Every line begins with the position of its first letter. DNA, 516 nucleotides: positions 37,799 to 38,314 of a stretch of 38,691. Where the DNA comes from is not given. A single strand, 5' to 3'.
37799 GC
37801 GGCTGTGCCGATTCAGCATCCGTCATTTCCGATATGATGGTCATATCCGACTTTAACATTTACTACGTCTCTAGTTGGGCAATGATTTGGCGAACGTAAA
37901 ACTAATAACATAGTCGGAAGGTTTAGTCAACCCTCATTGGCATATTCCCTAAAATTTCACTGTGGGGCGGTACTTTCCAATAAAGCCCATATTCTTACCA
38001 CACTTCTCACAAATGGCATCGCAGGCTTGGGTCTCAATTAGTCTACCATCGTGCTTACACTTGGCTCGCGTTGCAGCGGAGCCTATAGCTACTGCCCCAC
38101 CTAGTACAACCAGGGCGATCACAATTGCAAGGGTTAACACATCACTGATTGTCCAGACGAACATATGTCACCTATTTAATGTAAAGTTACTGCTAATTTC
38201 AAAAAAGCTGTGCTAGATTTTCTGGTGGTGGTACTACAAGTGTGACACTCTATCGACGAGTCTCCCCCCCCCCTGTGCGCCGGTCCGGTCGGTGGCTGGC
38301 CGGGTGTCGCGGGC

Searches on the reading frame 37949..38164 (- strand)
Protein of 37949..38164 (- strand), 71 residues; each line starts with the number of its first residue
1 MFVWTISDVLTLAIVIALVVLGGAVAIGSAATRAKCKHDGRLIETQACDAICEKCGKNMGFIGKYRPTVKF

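Call 10: search_protein_families(library=pfam, proteins=[window:37949-38164:-], max_evalue=0.1)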
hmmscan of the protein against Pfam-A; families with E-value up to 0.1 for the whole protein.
window:37949-38164:- (71 aa): 0 families

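Call 59: search_protein_families(library=phrogs, proteins=[window:37949-38164:-], max_evalue=0.01)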
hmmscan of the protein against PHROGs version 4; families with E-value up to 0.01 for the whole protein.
window:37949-38164:- (71 aa): 1 family
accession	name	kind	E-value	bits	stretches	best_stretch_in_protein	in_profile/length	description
phrog_14388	-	moron, auxiliary metabolic gene and host takeover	5.3e-09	37.5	1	14-66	22-73/82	membrane protein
